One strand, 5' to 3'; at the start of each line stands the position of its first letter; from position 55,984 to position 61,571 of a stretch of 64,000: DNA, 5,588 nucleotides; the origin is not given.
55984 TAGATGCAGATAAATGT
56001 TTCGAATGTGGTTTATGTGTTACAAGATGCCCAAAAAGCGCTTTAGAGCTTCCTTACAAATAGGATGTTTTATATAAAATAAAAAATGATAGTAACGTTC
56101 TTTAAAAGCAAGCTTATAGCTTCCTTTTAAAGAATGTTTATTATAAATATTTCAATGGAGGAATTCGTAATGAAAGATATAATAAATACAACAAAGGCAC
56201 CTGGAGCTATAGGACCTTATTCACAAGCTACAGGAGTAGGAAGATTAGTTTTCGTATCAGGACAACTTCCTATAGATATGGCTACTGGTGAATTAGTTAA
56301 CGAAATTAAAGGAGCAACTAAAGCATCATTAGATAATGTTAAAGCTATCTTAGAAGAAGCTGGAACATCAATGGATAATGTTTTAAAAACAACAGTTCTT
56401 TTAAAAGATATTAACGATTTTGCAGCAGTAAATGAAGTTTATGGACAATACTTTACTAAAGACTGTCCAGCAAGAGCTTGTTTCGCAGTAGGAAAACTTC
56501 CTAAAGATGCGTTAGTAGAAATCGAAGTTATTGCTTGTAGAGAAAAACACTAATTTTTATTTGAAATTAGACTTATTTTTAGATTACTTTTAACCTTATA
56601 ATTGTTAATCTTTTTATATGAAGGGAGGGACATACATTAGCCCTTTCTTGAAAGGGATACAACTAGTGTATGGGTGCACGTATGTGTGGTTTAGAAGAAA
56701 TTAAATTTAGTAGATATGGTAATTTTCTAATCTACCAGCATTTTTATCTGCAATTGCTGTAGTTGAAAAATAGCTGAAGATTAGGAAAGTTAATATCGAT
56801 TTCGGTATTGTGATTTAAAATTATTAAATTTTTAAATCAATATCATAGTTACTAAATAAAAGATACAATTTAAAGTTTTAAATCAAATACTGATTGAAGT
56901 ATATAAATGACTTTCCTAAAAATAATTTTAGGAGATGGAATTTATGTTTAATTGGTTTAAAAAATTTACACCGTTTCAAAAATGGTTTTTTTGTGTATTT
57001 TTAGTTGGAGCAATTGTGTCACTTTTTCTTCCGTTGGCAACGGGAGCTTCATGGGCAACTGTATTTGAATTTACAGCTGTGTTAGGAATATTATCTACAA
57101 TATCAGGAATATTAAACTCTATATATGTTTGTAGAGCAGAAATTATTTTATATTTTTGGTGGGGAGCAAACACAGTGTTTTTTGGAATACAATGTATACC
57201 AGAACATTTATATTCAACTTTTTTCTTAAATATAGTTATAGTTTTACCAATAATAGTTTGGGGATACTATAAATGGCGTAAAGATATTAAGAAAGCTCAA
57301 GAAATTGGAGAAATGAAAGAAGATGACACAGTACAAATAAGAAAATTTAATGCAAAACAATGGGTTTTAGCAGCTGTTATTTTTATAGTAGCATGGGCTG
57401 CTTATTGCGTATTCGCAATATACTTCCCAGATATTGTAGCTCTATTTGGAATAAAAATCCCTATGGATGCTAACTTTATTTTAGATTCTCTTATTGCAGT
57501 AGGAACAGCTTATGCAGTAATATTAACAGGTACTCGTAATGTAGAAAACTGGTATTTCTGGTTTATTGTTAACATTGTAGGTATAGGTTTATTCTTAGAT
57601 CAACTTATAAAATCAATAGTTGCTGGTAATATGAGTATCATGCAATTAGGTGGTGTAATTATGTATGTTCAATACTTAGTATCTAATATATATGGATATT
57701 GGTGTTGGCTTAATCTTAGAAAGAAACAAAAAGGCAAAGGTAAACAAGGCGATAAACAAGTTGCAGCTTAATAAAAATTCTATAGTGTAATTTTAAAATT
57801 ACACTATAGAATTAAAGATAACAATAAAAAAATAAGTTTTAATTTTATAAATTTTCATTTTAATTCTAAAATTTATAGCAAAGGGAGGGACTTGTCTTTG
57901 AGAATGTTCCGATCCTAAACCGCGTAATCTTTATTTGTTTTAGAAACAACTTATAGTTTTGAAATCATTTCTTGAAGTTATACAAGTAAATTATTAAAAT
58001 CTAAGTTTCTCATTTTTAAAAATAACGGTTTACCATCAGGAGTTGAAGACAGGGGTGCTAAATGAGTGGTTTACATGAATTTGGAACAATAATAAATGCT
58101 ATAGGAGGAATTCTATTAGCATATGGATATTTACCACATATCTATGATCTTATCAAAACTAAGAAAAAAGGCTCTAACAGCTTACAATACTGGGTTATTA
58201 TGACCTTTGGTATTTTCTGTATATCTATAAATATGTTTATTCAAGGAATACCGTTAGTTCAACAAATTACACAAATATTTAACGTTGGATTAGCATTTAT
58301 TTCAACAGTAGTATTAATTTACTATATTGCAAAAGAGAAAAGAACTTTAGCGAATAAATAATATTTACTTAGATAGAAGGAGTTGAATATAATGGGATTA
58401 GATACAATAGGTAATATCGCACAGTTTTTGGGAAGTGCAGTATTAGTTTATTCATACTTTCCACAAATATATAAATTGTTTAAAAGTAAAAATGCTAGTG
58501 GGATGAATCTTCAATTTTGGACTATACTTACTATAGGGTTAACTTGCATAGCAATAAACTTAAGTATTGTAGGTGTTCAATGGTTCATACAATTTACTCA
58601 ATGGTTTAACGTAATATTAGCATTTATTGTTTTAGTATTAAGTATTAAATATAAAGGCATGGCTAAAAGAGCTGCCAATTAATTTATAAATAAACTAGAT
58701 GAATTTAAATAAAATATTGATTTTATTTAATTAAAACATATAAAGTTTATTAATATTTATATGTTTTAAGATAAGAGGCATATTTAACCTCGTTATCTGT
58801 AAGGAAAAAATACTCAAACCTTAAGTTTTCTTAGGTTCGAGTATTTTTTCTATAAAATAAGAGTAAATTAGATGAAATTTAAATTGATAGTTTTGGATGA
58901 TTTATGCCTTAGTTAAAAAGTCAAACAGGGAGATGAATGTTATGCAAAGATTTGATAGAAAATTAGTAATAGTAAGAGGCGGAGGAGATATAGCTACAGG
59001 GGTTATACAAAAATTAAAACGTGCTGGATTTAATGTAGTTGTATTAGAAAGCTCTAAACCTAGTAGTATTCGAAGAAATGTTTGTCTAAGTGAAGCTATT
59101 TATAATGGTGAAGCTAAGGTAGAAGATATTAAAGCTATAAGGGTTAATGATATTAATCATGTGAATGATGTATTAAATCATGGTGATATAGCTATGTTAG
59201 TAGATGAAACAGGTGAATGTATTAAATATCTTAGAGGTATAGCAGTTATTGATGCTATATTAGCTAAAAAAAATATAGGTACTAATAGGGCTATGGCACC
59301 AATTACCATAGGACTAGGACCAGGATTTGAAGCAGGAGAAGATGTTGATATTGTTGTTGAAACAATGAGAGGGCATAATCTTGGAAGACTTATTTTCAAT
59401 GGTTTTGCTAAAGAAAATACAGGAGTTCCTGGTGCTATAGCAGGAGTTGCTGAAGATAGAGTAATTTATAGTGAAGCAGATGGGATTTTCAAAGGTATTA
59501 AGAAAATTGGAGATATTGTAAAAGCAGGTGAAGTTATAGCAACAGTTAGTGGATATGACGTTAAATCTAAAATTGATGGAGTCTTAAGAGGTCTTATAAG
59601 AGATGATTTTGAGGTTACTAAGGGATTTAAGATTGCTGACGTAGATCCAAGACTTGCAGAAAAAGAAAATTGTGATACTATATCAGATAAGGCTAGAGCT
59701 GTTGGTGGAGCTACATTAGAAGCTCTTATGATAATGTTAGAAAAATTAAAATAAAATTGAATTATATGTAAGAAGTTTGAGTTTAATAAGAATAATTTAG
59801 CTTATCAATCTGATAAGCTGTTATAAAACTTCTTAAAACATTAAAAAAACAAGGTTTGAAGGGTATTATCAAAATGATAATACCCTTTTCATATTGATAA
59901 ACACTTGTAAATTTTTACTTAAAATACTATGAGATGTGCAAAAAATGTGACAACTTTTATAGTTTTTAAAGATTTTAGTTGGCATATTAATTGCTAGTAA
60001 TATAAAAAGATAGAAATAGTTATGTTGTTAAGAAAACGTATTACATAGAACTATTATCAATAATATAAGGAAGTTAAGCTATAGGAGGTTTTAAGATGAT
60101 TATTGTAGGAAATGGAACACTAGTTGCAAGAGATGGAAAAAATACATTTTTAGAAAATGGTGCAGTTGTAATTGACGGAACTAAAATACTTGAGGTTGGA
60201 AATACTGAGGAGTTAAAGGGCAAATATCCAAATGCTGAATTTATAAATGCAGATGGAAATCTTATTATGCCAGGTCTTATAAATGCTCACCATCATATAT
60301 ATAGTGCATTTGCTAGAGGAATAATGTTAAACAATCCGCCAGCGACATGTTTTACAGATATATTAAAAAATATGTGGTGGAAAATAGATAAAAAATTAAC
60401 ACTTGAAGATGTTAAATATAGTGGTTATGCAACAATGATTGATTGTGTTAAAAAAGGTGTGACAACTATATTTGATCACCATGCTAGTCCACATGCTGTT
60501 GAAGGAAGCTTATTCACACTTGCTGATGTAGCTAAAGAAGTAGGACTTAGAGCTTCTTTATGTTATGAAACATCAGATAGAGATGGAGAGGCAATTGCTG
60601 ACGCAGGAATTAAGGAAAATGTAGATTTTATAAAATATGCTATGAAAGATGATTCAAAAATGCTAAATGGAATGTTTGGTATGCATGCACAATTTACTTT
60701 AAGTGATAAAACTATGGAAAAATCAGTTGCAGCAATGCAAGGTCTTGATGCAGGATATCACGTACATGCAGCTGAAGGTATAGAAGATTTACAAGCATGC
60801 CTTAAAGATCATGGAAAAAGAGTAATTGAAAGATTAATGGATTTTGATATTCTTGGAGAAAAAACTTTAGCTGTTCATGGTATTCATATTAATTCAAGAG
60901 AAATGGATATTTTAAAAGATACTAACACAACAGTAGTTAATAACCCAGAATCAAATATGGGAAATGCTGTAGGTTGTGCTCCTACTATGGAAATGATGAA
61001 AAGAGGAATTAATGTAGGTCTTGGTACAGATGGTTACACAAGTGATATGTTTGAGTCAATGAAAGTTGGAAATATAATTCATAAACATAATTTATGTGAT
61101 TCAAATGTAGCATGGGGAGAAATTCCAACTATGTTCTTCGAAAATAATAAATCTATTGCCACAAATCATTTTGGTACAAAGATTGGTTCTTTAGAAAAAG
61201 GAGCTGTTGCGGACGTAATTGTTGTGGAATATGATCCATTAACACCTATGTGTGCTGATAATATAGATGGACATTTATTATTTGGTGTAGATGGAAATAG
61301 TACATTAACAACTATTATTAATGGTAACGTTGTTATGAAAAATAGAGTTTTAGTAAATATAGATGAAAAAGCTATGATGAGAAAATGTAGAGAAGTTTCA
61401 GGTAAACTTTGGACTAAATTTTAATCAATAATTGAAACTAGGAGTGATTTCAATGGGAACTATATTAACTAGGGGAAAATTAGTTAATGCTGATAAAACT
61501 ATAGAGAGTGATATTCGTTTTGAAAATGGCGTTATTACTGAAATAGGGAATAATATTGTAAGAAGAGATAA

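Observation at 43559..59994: Three sigma-54 promoters share an upstream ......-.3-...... motif: a predicted operator for the purine-catabolism activator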

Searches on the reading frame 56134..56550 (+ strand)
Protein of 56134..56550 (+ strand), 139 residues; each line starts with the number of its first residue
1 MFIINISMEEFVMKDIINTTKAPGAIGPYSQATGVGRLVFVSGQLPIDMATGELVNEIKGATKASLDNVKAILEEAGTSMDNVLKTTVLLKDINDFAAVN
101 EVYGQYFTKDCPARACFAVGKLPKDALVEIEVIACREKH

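Call 32: search_protein_families(library=pfam, proteins=[window:56134-56550:+])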
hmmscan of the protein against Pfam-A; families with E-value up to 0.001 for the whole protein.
window:56134-56550:+ (139 aa): 1 family
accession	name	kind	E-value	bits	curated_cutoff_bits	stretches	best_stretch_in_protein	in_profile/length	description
PF01042.26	Ribonuc_L-PSP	-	2.1e-40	137.9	27.3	1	20-134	2-119/121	Endoribonuclease L-PSP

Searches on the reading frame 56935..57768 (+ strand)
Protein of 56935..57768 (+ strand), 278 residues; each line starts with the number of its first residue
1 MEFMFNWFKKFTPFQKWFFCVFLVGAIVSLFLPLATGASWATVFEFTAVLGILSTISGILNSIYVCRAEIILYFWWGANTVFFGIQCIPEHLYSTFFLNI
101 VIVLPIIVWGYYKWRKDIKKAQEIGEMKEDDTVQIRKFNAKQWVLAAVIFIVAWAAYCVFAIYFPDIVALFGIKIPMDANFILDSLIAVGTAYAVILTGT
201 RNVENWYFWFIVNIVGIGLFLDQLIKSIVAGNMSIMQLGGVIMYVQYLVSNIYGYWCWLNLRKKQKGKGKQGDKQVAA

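Call 32: search_protein_families(library=pfam, proteins=[window:56935-57768:+])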
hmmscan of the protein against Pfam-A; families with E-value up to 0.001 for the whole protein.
window:56935-57768:+ (278 aa): 1 family
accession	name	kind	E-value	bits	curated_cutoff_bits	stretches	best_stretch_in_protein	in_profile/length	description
PF04973.17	NMN_transporter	-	2.6e-24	86.6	27.3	1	49-259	2-174/175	Nicotinamide mononucleotide transporter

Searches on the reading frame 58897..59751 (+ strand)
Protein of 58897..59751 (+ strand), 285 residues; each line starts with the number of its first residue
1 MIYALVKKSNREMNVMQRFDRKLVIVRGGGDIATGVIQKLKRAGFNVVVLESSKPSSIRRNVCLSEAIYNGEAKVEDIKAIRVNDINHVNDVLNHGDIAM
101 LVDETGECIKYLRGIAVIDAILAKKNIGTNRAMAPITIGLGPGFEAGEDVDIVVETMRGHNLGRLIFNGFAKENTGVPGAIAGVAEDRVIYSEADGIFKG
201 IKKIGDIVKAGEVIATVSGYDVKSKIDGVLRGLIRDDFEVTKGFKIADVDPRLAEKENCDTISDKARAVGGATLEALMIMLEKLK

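Call 33: search_protein_families(library=ncbifam, proteins=[window:58897-59751:+])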
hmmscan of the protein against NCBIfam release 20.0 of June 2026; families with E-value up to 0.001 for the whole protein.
window:58897-59751:+ (285 aa): 1 family
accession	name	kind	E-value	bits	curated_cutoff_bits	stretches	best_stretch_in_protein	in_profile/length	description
TIGR03309.1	matur_yqeB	equivalog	4.3e-106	354.1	220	1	24-279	1-255/256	selenium-dependent molybdenum cofactor biosynthesis protein YqeB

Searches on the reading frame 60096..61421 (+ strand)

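Call 33: search_protein_families(library=ncbifam, proteins=[window:60096-61421:+])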
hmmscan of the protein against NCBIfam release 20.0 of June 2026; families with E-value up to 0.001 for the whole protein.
window:60096-61421:+ (442 aa): 39 families (the best 25 are shown)
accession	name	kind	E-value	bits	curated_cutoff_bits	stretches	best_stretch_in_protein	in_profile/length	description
NF005540.0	PRK07203.1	equivalog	1.9e-203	676.1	444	1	1-442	1-442/444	putative aminohydrolase SsnA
TIGR03314.1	Se_ssnA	subfamily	9.5e-183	608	455.5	1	2-442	1-441/441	putative selenium metabolism protein SsnA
NF004701.0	PRK06038.1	equivalog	7.5e-67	225.9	609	1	2-438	6-426/432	N-ethylammeline chlorohydrolase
NF006252.0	PRK08393.1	equivalog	1.3e-58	199.1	617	1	2-438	3-423/424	N-ethylammeline chlorohydrolase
NF006549.0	PRK09045.1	equivalog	2.7e-58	197.7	540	1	9-437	17-438/444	TRZ/ATZ family hydrolase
NF005557.0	PRK07228.1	equivalog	1.1e-54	185.8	522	1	2-438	3-437/445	5'-deoxyadenosine deaminase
NF006055.0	PRK08203.1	equivalog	9.7e-49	166.1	532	1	2-439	7-451/455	8-oxoguanine deaminase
NF004995.0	PRK06380.1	subfamily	4.1e-47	161.1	567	1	2-427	3-412/418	metal-dependent hydrolase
NF006056.0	PRK08204.1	subfamily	8e-40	136.9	391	1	3-437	6-439/449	hypothetical protein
NF012037.0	PRK15493.1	equivalog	4.3e-38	131.2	779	1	6-428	7-423/435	bifunctional S-methyl-5'-thioadenosine deaminase/S-adenosylhomocysteine deaminase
NF004801.0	PRK06151.1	subfamily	4.3e-36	124.8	416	1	11-441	14-465/491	chlorohydrolase family protein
NF005211.0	PRK06687.1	equivalog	1.1e-35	123.2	703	1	9-419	9-414/419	TRZ/ATZ family protein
NF009059.0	PRK12393.1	equivalog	6.9e-31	107.4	543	1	9-438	16-455/460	amidohydrolase family protein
NF006681.0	PRK09229.1-2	equivalog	8.1e-28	97.4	362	1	24-428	24-441/451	formimidoylglutamate deiminase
TIGR02022.1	hutF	equivalog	2.3e-24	86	413.05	1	40-420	32-437/455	formimidoylglutamate deiminase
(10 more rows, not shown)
